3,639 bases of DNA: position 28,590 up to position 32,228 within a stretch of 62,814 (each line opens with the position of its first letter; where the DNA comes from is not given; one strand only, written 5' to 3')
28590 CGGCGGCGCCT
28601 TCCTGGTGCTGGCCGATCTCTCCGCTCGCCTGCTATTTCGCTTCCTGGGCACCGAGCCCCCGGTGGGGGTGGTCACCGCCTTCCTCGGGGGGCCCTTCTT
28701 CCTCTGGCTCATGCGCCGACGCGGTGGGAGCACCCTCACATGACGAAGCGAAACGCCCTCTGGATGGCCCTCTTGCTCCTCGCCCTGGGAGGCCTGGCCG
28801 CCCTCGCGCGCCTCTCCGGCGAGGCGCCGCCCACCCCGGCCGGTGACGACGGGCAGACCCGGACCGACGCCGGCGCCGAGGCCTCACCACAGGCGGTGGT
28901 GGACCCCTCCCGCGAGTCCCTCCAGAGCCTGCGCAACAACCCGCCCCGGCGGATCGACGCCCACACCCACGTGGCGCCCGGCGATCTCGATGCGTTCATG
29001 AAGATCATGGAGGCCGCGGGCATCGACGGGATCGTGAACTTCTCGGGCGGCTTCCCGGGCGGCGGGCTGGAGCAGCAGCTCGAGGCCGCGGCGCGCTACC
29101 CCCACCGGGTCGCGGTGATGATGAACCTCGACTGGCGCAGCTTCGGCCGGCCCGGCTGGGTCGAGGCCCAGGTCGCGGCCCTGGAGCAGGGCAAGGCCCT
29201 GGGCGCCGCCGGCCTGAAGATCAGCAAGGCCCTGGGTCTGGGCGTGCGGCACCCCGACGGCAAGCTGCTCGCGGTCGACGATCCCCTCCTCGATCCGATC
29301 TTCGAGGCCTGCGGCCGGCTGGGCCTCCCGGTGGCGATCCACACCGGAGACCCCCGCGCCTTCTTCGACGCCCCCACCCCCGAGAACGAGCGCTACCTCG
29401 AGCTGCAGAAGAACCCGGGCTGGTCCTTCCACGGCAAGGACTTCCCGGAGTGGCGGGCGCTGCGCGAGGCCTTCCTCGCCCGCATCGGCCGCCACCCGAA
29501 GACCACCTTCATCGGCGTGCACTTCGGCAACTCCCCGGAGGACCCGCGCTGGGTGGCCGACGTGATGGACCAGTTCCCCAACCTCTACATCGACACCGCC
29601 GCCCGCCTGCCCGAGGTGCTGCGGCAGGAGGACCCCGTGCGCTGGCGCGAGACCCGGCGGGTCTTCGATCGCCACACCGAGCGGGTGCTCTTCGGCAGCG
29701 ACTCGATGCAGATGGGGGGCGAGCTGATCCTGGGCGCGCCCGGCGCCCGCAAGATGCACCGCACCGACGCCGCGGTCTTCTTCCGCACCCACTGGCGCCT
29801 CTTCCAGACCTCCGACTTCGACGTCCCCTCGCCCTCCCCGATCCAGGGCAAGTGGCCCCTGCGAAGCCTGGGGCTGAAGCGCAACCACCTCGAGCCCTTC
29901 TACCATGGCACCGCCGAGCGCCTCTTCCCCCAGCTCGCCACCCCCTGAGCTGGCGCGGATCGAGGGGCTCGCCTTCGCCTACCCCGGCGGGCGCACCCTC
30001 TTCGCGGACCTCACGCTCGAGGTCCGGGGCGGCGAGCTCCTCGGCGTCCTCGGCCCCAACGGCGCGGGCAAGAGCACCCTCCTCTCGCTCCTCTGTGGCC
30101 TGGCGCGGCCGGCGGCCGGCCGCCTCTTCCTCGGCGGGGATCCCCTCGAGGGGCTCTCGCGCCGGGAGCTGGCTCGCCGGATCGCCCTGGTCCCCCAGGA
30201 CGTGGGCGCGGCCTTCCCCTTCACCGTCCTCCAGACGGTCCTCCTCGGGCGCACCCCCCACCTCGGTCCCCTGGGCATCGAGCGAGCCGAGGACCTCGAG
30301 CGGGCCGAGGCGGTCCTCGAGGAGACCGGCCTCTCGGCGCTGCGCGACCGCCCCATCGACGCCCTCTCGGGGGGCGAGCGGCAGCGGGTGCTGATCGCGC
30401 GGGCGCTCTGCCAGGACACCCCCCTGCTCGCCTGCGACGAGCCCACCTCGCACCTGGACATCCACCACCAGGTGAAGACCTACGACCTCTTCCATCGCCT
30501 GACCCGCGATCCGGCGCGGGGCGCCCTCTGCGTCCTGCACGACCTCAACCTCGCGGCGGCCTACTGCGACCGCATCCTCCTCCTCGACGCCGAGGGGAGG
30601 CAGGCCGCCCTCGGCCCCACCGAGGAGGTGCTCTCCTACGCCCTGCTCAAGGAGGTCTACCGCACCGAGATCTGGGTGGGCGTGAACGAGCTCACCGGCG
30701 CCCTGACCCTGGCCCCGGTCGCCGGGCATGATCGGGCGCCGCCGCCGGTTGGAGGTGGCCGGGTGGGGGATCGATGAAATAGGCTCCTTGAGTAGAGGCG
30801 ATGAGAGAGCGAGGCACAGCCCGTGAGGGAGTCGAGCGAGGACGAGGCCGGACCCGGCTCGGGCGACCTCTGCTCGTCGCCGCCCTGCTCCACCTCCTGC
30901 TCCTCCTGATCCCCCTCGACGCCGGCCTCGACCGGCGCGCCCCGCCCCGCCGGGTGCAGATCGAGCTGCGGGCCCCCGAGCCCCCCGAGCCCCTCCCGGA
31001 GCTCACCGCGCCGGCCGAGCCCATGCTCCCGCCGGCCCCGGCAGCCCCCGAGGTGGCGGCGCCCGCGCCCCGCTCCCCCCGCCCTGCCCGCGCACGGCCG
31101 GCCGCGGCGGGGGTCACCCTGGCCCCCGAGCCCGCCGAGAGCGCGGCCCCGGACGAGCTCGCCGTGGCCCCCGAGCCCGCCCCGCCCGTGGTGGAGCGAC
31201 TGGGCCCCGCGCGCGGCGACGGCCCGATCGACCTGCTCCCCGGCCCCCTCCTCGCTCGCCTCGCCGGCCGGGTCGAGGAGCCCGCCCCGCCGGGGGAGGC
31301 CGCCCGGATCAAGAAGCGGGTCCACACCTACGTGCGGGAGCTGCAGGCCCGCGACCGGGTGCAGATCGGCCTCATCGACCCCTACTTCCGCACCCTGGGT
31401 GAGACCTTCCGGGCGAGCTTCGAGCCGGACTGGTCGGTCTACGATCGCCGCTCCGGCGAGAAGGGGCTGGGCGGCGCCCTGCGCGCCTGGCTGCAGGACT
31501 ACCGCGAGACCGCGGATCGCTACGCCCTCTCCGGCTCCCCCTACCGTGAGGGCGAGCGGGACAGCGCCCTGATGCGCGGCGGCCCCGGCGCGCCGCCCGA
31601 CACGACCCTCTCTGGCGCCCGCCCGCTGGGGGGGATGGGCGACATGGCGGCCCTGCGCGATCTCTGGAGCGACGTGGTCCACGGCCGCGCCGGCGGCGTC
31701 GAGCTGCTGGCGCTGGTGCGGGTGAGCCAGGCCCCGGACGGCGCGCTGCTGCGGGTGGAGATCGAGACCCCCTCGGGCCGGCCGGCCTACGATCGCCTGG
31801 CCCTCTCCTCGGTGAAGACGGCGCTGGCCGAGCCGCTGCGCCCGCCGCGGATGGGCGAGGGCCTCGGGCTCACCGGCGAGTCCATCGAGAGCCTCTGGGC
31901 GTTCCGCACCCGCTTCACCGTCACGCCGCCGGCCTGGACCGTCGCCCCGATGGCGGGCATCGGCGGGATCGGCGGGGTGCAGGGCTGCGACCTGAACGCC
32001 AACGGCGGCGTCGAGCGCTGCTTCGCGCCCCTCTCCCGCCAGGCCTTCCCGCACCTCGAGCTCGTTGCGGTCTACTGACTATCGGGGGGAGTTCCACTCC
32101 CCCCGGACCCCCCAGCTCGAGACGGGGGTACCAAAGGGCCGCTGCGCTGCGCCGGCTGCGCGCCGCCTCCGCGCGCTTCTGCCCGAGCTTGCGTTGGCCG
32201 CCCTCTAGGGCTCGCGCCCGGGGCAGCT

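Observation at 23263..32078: B12-riboswitch regulon: BtuB-like receptor, beta-propeller lipoprotein, BtuF, BtuC, periplasmic amidohydrolase, BtuD and TonB-like protein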

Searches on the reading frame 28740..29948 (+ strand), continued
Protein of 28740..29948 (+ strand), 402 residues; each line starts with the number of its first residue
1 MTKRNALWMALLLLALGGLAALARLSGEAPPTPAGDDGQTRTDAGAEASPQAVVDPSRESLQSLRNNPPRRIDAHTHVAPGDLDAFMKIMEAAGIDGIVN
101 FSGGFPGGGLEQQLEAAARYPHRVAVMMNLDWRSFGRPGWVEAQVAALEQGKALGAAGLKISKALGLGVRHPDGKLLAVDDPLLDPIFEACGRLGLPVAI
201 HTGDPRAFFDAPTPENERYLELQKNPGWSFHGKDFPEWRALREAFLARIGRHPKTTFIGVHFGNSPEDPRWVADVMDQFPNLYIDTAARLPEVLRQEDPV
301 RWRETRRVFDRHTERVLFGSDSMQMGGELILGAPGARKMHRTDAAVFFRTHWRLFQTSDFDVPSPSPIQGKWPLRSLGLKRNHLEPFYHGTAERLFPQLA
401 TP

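Call 53: fold_search(model_id=the predicted structure, library=pdb)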
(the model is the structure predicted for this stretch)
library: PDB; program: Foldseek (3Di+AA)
matches with E <= 10: 1552; with E <= 0.001: 119
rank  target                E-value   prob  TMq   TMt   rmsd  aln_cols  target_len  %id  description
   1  8yt2_C                1.3e-09  1.00  0.44  0.53   6.6       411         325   13  Crystal structure of ACMSD mutant W194A (released 2024-10-16)
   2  2hbv_A                2.1e-09  1.00  0.43  0.50   7.6       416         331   12  Crystal Structure of alpha-Amino-beta-Carboxymuconate-epsilon-Semialdehyde-Decarboxylase (ACMSD) (released 2006-09-19)
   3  3nur                  2.6e-09  1.00  0.42  0.54   7.2       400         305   14  Crystal structure of a putative amidohydrolase from Staphylococcus aureus (released 2011-07-13)
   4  8yt2_B                2.7e-09  1.00  0.43  0.51   7.6       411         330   13  Crystal structure of ACMSD mutant W194A (released 2024-10-16)
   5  4ifr_A                5.5e-09  1.00  0.42  0.50   7.6       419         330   12  2.40 Angstroms X-ray crystal structure of R239A 2-amino-3-carboxymuconate-6-semialdehyde decarboxylase from Pseudomona (released 2013-09-18)
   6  3s4t_C                7.3e-09  1.00  0.48  0.57   6.4       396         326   13  Crystal structure of putative amidohydrolase-2 (EFI-target 500288)from Polaromonas sp. JS666 (released 2011-08-24)
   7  6jqx_A                8.7e-09  1.00  0.46  0.51   7.7       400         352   14  Crystal structure of a hydrogenase from Trichosporon moniliiforme (released 2020-04-01)
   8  2dvt_B                1.2e-08  1.00  0.47  0.56   6.9       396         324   15  Crystal Structure of 2,6-Dihydroxybenzoate Decarboxylase from Rhizobium (released 2006-09-19)
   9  4l6d_A                2.1e-08  1.00  0.44  0.52   8.0       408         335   15  Crystal structure of 5-carboxyvanillate decarboxylase from Sphingomonas paucimobilis complexed with vanillic acid (released 2013-11-13)
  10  7bp1_C                3.6e-08  1.00  0.46  0.54   7.3       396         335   14  Crystal structure of 2, 3-dihydroxybenzoic acid decarboxylase from Fusarium oxysporum in complex with Catechol (released 2020-07-15)
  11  4qro_D                5.8e-08  1.00  0.47  0.57   6.5       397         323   13  CRYSTAL STRUCTURE of DIHYDROXYBENZOIC ACID DECARBBOXYLASE BPRO_2061 (TARGET EFI-500288) FROM POLAROMONAS SP. JS666 WIT (released 2014-08-06)
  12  5vn5_C                7.7e-08  1.00  0.46  0.54   6.6       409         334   13  Crystal structure of LigY from Sphingobium sp. strain SYK-6 (released 2017-09-27)
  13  4i6k                  1.2e-07  1.00  0.45  0.64   6.4       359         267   12  Crystal structure of probable 2-PYRONE-4,6-DICARBOXYLIC ACID HYDROLASE ABAYE1769 (TARGET EFI-505029) from Acinetobacter  (released 2012-12-12)
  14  6m53_D                1.4e-07  1.00  0.45  0.53   7.5       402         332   13  Crystal structure of 2, 3-dihydroxybenzoic acid decarboxylase from Fusarium oxysporum (released 2020-07-15)
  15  8sm7_A                1.6e-07  1.00  0.43  0.49   6.9       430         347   12  Air-oxidized G. y4 TruffO expressed from M9 minimal medium supplemented with Fe (released 2024-03-13)
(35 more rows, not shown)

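Call 82: search_protein_families(library=pfam, proteins=[L004:2471-4060:+, L009:4839-6413:+, L004:7237-8913:+, L004:9281-11413:+, L009:16371-17114:-, L030:1-1950:+], max_evalue=0.001)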
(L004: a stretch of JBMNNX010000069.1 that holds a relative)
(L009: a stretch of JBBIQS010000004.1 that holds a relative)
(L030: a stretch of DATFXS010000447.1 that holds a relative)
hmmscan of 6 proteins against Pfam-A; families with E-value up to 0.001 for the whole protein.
L004:2471-4060:+ (529 aa): 1 family
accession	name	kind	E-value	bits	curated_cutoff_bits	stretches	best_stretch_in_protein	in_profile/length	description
PF04885.19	Stig1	-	7.7e-14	52.4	24.1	2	71-150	19-83/85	Stigma-specific STIG1-like protein family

L009:4839-6413:+ (524 aa): 1 family
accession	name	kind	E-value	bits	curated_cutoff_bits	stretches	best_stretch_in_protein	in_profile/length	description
PF04885.19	Stig1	-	8.6e-16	58.6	24.1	2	115-161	37-83/85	Stigma-specific STIG1-like protein family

L004:7237-8913:+ (558 aa): 5 families
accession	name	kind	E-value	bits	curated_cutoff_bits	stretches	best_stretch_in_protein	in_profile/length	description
PF00211.25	Guanylate_cyc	-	2.3e-31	109.3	21.9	1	362-532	7-175/183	Adenylate and Guanylate cyclase catalytic domain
PF00498.31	FHA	-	1.2e-17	64.5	20.7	1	24-87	2-67/67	FHA domain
PF16697.10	Yop-YscD_cpl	-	2.7e-14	53.6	33.2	1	15-94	11-91/94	Inner membrane component of T3SS, cytoplasmic domain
PF01590.32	GAF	-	1.3e-06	29.4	22.4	1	180-313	2-132/133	GAF domain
PF13185.12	GAF_2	-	4.8e-06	27.3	28.6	1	179-315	3-136/136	GAF domain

L004:9281-11413:+ (710 aa): 3 families
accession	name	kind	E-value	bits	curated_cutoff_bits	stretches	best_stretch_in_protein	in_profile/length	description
PF00069.31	Pkinase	-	2.1e-37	129.4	31.7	1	20-284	2-256/263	Protein kinase domain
PF07714.23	PK_Tyr_Ser-Thr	-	3.2e-30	105.7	23.1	1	22-280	4-249/258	Protein tyrosine and serine/threonine kinase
PF01636.29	APH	-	2.1e-05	24.8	23.2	1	135-180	145-198/239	Phosphotransferase enzyme family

L009:16371-17114:- (247 aa): 1 family
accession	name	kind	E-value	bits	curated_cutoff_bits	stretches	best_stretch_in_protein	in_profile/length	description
PF03544.19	TonB_C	-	1.7e-13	51.3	24.6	1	176-243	5-71/79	Gram-negative bacterial TonB protein C-terminal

L030:1-1950:+ (649 aa): 1 family
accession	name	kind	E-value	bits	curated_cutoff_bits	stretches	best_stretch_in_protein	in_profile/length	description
PF08308.17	PEGA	-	7.6e-10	39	20.8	1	546-598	2-53/71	PEGA domain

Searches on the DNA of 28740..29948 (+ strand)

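Call 30: search_rna_families(sources=[L004, L009, L069, L001, L061], threshold=gathering)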
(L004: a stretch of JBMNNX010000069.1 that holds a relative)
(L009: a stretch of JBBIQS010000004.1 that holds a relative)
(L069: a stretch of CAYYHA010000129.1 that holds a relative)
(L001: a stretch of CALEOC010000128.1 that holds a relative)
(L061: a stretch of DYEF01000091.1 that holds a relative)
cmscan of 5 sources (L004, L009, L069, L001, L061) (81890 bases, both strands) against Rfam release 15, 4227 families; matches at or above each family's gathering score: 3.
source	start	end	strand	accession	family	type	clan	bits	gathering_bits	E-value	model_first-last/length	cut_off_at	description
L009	2676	2892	+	RF00174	Cobalamin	Cis-reg; riboswitch;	CL00101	80.4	31.5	4.3e-18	1-189/189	no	Cobalamin riboswitch aptamer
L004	281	503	+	RF00174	Cobalamin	Cis-reg; riboswitch;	CL00101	70.7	31.5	2.6e-15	1-189/189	no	Cobalamin riboswitch aptamer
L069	3224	3508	+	RF00174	Cobalamin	Cis-reg; riboswitch;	CL00101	61.2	31.5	1.3e-12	1-189/189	no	Cobalamin riboswitch aptamer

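Call 75: search_rna_families(sources=[L024, L051, L003, L012, L021, L002, L005], threshold=gathering)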
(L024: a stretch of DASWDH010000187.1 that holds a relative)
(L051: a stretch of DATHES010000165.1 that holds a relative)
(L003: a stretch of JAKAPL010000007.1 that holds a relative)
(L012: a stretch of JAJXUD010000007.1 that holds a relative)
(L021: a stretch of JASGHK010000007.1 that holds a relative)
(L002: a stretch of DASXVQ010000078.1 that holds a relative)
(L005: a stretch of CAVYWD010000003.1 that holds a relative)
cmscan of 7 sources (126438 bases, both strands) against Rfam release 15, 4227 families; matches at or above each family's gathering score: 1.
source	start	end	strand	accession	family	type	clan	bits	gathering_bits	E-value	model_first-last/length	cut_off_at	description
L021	1446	1826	+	RF00010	RNaseP_bact_a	Gene; ribozyme;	CL00002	296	100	1.6e-95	1-367/367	no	Bacterial RNase P class A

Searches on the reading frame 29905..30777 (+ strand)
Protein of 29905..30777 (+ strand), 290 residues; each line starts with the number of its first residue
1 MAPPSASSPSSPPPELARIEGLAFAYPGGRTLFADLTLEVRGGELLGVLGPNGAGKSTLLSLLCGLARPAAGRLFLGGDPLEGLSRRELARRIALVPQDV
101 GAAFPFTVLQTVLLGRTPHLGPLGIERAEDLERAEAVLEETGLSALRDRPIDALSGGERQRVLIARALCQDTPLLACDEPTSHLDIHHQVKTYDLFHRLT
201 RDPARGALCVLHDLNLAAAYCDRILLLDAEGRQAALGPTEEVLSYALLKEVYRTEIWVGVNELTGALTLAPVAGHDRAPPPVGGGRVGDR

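Call 5: search_protein_families(library=pfam, proteins=[window:29905-30777:+], max_evalue=0.01)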
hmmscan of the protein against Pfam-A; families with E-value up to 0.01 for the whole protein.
window:29905-30777:+ (290 aa): 4 families
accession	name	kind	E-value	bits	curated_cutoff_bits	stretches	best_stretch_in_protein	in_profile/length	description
PF00005.33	ABC_tran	-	6.5e-32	111.4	25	1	35-182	3-137/137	ABC transporter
PF13304.12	AAA_21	-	0.00016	22.3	27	1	47-69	3-25/304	AAA domain, putative AbiEii toxin, Type IV TA system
PF02463.25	SMC_N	-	0.0019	18.1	40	0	152-198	135-185/220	RecF/RecN/SMC N terminal domain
PF13191.12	AAA_16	-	0.0049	17.8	32.6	1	39-134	18-104/167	AAA ATPase domain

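Call 6: search_protein_families(library=ncbifam, proteins=[window:29905-30777:+], max_evalue=0.01)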
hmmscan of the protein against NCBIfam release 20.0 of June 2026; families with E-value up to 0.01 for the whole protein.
window:29905-30777:+ (290 aa): 191 families (the best 25 are shown)
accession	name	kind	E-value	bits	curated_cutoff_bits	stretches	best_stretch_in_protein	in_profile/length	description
NF007082.0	PRK09536.1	equivalog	4.7e-74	249.9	537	1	28-278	14-262/402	corrinoid ABC transporter ATPase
TIGR03873.1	F420-0_ABC_ATP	hypoth_equivalog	9.7e-69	231.5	372.4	1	27-268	11-250/256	putative F420-0 ABC transporter ATP-binding protein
NF010068.0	PRK13548.1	equivalog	8.9e-68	228.2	261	1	28-263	16-251/261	heme ABC transporter ATP-binding protein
NF008409.0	PRK11231.1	equivalog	6.7e-54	182.9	375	1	19-258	5-241/255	Fe(3+) dicitrate ABC transporter ATP-binding protein FecE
NF052485.1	sider_ATP_EitC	equivalog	5.1e-53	180.1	485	1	28-262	13-242/251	siderophore ABC transporter ATP-binding protein EitC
NF007863.0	PRK10575.1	equivalog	1.1e-51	175.6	433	1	19-254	14-247/265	Fe3+-hydroxamate ABC transporter ATP-binding protein FhuC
NF007606.0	PRK10253.1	equivalog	5.1e-44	150.7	497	1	18-257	9-246/266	iron-enterobactin ABC transporter ATP-binding protein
NF053840.1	MnTportMntADein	equivalog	8.9e-42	143.3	400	1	19-242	4-219/240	manganese ABC transporter ATP-binding protein MntA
NF040873.1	AztA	equivalog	1.3e-41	142.2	220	1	29-224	4-189/191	zinc ABC transporter ATP-binding protein AztA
NF010067.0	PRK13547.1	equivalog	3e-41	141.5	374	1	29-254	13-254/272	heme ABC transporter ATP-binding protein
TIGR02315.1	ABC_phnC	equivalog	4.4e-40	137.6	266.1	1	18-229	3-221/243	phosphonate ABC transporter ATP-binding protein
TIGR03771.1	anch_rpt_ABC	equivalog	2.5e-39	135.3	268.8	1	38-230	1-189/223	anchored repeat-type ABC transporter ATP-binding subunit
TIGR02857.1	CydD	equivalog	7.9e-37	127.4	435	1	16-225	321-527/529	thiol reductant ABC exporter subunit CydD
NF007739.0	PRK10419.1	subfamily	1.7e-33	116.3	354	1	30-229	25-227/268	nickel ABC transporter ATP-binding protein NikE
TIGR01188.1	drrA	subfamily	1.9e-33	116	312.45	1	34-242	10-211/302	daunorubicin resistance ABC transporter, ATP-binding protein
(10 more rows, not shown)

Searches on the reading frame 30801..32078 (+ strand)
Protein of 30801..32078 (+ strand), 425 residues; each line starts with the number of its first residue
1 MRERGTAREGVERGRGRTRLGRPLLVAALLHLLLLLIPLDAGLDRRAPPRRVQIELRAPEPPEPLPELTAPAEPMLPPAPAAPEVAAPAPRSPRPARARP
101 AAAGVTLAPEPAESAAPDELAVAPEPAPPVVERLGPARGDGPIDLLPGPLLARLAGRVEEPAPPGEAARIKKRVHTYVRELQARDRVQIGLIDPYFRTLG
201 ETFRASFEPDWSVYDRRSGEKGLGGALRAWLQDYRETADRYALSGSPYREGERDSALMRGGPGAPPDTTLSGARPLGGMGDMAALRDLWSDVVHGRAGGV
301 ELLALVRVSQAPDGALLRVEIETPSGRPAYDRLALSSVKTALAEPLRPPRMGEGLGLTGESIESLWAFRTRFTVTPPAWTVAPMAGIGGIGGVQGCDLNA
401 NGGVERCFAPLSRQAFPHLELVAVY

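Call 5: search_protein_families(library=pfam, proteins=[window:30801-32078:+], max_evalue=0.01)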
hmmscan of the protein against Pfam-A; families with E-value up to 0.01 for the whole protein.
window:30801-32078:+ (425 aa): 1 family
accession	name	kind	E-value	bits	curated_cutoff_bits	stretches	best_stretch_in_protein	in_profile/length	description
PF13103.11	TonB_2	-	0.00049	20.6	22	1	301-349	25-71/85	TonB C terminal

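Call 6: search_protein_families(library=ncbifam, proteins=[window:30801-32078:+], max_evalue=0.01)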
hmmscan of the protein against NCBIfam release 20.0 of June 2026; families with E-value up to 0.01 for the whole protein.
window:30801-32078:+ (425 aa): 2 families
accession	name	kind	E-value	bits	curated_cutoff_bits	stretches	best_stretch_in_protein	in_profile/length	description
TIGR01352.1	tonB_Cterm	subfamily_domain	0.00012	22.3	27.1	1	304-351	16-63/76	TonB family protein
TIGR02794.1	tolA_full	equivalog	0.0025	17.1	59.45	0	304-348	303-345/362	cell envelope integrity protein TolA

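Call 81: search_solved_structures(query=window:30801-32078:+, max_evalue=1)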
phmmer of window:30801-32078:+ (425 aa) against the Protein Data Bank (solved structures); distinct sequences matched with E-value up to 1: 3.
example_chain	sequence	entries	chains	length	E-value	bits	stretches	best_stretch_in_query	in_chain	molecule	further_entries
3o59_X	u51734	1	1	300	0.11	14.5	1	136-201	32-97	DNA polymerase II large subunit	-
9n9j_A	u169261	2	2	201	0.59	12.1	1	25-70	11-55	Peptidyl-prolyl cis-trans isomerase FKBP11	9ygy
6yfl_AA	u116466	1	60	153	0.61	12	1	306-345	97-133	coat protein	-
